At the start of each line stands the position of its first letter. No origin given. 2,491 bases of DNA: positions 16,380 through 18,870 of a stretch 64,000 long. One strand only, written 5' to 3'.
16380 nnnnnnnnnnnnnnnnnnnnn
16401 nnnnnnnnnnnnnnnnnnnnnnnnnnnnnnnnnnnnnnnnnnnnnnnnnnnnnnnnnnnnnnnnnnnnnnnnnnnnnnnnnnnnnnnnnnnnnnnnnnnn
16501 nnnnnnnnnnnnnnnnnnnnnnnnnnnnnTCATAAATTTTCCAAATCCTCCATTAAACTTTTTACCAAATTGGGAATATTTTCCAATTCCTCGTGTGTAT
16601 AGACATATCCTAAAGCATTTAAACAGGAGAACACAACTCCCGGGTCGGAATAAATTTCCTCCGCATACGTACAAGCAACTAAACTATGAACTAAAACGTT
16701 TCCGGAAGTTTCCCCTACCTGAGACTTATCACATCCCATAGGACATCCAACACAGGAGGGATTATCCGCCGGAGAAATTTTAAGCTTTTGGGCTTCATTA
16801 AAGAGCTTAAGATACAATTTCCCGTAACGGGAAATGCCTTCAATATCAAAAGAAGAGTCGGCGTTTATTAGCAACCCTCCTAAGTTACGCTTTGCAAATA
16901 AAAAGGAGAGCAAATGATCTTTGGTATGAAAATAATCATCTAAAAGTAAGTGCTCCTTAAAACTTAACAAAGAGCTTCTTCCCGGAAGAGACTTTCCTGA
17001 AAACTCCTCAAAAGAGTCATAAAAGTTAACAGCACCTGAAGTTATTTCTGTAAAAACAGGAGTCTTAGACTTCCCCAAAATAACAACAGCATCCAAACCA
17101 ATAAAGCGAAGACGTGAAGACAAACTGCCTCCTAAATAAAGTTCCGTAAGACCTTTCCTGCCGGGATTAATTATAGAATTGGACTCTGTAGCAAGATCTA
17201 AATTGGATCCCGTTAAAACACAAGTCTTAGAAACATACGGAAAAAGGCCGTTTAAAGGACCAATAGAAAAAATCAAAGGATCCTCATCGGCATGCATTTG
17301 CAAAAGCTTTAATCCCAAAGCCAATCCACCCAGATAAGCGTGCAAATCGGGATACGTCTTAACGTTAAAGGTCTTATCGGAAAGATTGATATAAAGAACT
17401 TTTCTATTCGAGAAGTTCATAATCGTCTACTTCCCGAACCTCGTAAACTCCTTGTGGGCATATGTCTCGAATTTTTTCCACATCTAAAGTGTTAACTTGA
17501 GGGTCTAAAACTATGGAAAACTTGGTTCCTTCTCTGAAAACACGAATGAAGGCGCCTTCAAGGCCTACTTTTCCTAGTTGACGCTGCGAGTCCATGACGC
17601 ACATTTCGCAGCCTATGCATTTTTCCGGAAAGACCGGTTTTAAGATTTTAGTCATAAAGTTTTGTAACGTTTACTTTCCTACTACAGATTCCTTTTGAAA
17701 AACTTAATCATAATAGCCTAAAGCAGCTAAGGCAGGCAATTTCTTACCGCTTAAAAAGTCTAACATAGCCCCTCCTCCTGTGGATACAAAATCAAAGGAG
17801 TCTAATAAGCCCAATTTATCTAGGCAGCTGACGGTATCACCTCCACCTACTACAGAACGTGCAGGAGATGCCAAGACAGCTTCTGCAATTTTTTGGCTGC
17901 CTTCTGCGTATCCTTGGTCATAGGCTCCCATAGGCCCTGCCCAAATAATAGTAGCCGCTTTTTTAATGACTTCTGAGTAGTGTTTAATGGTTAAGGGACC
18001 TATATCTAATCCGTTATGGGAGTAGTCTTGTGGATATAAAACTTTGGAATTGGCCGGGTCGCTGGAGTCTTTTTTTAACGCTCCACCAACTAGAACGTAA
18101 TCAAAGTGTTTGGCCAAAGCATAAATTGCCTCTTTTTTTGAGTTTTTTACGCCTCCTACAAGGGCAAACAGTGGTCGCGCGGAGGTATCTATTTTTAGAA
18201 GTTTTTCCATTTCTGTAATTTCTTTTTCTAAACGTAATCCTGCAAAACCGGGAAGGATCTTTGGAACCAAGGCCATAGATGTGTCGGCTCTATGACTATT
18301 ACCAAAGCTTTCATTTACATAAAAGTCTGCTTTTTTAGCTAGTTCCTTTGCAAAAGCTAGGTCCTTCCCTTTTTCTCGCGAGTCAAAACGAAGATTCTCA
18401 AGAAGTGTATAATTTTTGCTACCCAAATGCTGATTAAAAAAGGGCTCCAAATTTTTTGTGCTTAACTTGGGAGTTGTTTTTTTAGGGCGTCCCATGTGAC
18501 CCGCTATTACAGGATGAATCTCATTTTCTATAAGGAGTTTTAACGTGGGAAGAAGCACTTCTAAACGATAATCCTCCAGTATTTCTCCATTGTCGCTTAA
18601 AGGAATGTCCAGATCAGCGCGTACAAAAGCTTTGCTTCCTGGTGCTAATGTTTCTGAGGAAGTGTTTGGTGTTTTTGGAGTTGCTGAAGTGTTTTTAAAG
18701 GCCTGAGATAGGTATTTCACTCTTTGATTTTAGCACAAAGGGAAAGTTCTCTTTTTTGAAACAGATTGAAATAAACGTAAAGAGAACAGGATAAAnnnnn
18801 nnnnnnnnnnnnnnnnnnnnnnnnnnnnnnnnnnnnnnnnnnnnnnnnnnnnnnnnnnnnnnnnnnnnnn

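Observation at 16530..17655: Miniaturised AOR-family gene plus ferredoxin inserted between pgk and tpiA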

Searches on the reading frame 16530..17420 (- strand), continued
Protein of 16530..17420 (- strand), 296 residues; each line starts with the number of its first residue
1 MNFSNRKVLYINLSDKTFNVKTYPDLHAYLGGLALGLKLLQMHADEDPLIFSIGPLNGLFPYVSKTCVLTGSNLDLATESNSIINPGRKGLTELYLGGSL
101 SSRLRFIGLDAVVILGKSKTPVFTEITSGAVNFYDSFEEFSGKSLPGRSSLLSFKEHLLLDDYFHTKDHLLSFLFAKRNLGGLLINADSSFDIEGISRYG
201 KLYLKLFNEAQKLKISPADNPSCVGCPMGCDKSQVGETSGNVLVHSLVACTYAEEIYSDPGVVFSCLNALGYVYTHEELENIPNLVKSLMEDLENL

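Call 67: find_encoding_contigs(protein=P0169, flank=5000, max_places=1)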
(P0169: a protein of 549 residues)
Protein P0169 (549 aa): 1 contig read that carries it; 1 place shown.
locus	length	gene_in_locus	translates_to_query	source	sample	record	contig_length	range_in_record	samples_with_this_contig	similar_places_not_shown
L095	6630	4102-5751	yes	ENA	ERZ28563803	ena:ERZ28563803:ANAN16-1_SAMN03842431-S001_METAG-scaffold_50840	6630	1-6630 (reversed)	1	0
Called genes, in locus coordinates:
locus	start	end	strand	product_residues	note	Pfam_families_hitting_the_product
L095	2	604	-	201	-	?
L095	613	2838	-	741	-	PF12679:ABC2_membrane_2, PF13346:ABC2_membrane_5 (weak), PF12698:ABC2_membrane_3 (weak), PF23357:DUF7088, PF09822:ABC_transp_aux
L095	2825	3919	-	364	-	PF00005:ABC_tran, PF13304:AAA_21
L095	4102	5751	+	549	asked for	PF02730:AFOR_N, PF01314:AFOR_C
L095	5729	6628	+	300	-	?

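Call 79: find_homologous_proteins(query=A3, max_evalue=1e-60)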
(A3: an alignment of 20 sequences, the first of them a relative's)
Query A3 (20 sequences) (333 aa, profile of the alignment): 8000 proteins with E <= 1e-60 among 8000 candidates; the best 120 are listed.
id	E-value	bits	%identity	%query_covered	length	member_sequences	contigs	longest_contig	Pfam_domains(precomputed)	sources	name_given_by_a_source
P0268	5.9e-193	659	58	99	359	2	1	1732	PF02800.26,PF00044.31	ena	-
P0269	6.4e-193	659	58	99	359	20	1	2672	PF02800.26,PF00044.31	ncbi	-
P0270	1.1e-192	658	58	99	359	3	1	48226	PF02800.26,PF00044.31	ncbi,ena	-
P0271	5.2e-192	656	58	99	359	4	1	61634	PF02800.26,PF00044.31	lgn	-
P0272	9.9e-191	651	59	99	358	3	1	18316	PF02800.26,PF00044.31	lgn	-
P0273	1.1e-190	651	57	99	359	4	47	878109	PF02800.26,PF00044.31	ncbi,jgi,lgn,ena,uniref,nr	ncbi:TPA: type I glyceraldehyde-3-phosphate dehydrogenase [candidate division WWE3 bacterium]|uniref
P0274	1.0e-189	648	57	100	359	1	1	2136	PF02800.26,PF00044.31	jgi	-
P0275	1.8e-189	647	57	100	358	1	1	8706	PF02800.26,PF00044.31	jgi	jgi:glyceraldehyde 3-phosphate dehydrogenase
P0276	3.8e-189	646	57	99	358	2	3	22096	PF02800.26,PF00044.31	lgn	-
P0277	5.0e-189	646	58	100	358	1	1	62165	PF02800.26,PF00044.31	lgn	-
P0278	1.3e-188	644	62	100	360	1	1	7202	PF02800.26,PF00044.31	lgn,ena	-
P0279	1.7e-188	644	58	99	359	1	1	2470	PF02800.26,PF00044.31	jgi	jgi:glyceraldehyde 3-phosphate dehydrogenase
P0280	2.6e-188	643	58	100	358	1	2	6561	PF02800.26,PF00044.31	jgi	jgi:glyceraldehyde 3-phosphate dehydrogenase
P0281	2.7e-188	643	57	100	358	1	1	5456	PF02800.26,PF00044.31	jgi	jgi:glyceraldehyde 3-phosphate dehydrogenase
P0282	3.0e-188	643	58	100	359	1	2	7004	PF02800.26,PF00044.31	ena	-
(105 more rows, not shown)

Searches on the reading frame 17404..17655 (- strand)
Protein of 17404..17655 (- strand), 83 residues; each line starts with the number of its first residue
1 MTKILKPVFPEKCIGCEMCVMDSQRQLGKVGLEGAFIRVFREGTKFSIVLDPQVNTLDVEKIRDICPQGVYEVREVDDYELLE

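Call 3: search_protein_families(library=pfam, proteins=[window:17404-17655:-], max_evalue=1)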
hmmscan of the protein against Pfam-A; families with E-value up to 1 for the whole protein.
window:17404-17655:- (83 aa): 6 families
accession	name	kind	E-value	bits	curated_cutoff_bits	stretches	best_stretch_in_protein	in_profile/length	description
PF00037.32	Fer4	-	0.00016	21.8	21.1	1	8-21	3-16/24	4Fe-4S binding domain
PF12837.12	Fer4_6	-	0.016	15.6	25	1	9-21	5-17/24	4Fe-4S binding domain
PF12838.12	Fer4_7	-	0.018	15.9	27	1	12-20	1-9/52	4Fe-4S dicluster domain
PF12800.12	Fer4_4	-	0.021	15.6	24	1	10-21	1-12/17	4Fe-4S binding domain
PF12797.12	Fer4_2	-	0.022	15.2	24.5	1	10-21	7-18/22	4Fe-4S binding domain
PF22117.2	Fer4_Nqo3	-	0.11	13.2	27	1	11-71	9-66/67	NADH-quinone oxidoreductase subunit 3, ferredoxin-like domain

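Call 4: search_protein_families(library=ncbifam, proteins=[window:17404-17655:-], max_evalue=1)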
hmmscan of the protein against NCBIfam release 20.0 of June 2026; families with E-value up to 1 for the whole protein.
window:17404-17655:- (83 aa): 5 families
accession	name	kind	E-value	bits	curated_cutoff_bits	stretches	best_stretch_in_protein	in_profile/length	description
NF007205.0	PRK09626.1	equivalog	0.031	14.3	93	1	3-21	46-64/105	2-oxoglutarate-acceptor oxidoreductase subunit OorD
NF040864.1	HgcB_ferredoxin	equivalog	0.069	13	99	1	10-21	13-24/93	mercury methylation ferredoxin HgcB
NF004537.0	PRK05888.1-3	equivalog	0.073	12.6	163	1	11-21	68-78/204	NADH-quinone oxidoreductase subunit NuoI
NF006221.0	PRK08348.1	subfamily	0.36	10.5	124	1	11-70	44-91/136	NADH-plastoquinone oxidoreductase subunit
NF043039.1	HgcAB_like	equivalog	0.4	10.2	285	0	41-76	288-322/350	HgcAB-like fusion protein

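Call 58: search_solved_structures(query=A2, max_evalue=10, show_alignments=3)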
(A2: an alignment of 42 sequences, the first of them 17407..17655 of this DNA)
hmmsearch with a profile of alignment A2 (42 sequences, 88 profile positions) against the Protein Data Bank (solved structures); distinct sequences matched with E-value up to 10: 82 (the best 60 are shown).
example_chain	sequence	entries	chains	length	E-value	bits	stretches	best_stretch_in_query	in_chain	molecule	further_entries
8c0z_C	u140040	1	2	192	0.0016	21.7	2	8-51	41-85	Iron-sulfur cluster-binding protein potential subunit of aldehyde oxidoreductase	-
8e9g_I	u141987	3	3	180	0.0042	20.4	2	11-23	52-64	NADH-quinone oxidoreductase subunit I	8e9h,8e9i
6x6u_B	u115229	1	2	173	0.025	17.9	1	8-41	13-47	Oxidoreductase, Fe-S subunit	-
7qv7_A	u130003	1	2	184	0.026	17.9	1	3-32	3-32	Hydrogen dependent carbon dioxide reductase subunit HycB3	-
8ys5_D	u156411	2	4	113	0.03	17.7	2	9-32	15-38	2-oxoglutarate:acceptor oxidoreductase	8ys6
9mqx_E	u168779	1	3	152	0.03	17.7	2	3-23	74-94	Fe-S-cluster-containing hydrogenase subunit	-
6x1o_B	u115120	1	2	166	0.057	16.8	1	9-41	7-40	Oxidoreductase, Fe-S subunit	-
7vzg_B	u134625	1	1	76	0.13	15.6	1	9-27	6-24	Photosystem P840 reaction center iron-sulfur protein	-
9l0a_C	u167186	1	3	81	0.38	14.2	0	8-23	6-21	Photosystem I iron-sulfur center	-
4kt0_C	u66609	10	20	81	0.44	14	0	8-23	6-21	Photosystem I iron-sulfur center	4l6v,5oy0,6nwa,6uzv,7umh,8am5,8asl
5zgb_C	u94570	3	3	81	0.44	13.9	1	8-23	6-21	PsaC | Photosystem I iron-sulfur center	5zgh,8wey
5oy0_C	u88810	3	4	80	0.5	13.8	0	8-23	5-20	Photosystem I iron-sulfur center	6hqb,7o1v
5kph_A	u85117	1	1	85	0.51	13.7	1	25-70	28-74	De novo Beta Sheet Design Protein OR485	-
6fos_C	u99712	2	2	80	0.53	13.7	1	8-23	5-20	Photosystem I iron-sulfur center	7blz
6ijj_C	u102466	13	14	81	0.54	13.7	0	9-23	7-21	PsaC | Photosystem I iron-sulfur center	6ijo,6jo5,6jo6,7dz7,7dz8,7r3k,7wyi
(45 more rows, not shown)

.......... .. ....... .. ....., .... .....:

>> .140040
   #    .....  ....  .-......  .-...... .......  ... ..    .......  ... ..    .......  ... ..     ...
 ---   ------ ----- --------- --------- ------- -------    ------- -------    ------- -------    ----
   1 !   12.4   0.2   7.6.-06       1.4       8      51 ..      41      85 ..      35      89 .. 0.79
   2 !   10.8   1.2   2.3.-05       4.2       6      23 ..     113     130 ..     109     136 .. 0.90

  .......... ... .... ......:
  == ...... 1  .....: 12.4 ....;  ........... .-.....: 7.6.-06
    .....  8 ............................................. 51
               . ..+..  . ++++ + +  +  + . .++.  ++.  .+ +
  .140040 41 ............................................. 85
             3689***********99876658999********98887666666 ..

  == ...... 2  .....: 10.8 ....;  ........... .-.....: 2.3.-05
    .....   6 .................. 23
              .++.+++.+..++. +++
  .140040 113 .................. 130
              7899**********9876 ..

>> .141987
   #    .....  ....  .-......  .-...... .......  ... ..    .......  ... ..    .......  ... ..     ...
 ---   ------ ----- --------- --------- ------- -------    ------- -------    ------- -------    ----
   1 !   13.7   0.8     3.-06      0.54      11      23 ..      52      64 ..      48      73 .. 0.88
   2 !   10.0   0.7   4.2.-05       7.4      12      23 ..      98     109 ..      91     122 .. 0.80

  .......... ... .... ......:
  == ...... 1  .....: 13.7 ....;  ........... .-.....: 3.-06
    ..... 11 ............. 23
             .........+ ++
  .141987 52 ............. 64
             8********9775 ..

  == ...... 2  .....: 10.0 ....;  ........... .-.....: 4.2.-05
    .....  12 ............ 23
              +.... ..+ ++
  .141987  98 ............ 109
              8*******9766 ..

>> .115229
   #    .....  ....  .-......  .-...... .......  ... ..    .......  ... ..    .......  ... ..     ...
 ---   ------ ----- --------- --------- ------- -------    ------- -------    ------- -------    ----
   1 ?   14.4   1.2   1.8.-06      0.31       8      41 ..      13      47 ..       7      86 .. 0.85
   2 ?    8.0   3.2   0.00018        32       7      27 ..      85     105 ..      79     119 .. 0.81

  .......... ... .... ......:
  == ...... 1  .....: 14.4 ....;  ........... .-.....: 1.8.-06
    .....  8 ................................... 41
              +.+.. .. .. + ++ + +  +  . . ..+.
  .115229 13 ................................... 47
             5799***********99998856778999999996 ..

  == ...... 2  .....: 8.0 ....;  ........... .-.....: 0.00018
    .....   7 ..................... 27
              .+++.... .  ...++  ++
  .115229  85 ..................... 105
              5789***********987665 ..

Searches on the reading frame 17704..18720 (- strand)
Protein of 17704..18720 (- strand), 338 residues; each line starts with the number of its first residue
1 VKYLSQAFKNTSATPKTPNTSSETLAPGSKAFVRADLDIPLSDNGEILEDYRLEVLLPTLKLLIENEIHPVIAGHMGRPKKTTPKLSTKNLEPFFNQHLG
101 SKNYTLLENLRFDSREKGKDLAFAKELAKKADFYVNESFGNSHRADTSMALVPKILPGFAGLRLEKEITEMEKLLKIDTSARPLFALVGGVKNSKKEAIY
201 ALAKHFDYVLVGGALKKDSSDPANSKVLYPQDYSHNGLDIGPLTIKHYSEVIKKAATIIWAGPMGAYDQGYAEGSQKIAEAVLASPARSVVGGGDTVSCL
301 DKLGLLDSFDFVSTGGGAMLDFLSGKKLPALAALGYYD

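Call 3: search_protein_families(library=pfam, proteins=[window:17704-18720:-], max_evalue=1)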
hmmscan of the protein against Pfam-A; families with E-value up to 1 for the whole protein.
window:17704-18720:- (338 aa): 1 family
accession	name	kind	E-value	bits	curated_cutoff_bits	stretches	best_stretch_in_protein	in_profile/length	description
PF00162.24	PGK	-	3.2e-74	250.6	27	3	234-326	284-379/379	Phosphoglycerate kinase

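Call 4: search_protein_families(library=ncbifam, proteins=[window:17704-18720:-], max_evalue=1)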
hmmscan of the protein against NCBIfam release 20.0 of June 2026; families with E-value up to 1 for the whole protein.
window:17704-18720:- (338 aa): 1 family
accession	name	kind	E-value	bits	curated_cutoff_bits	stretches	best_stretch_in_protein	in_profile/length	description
NF010569.0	PRK13962.1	equivalog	3.1e-70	237.1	883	3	235-334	291-391/645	bifunctional phosphoglycerate kinase/triosephosphate isomerase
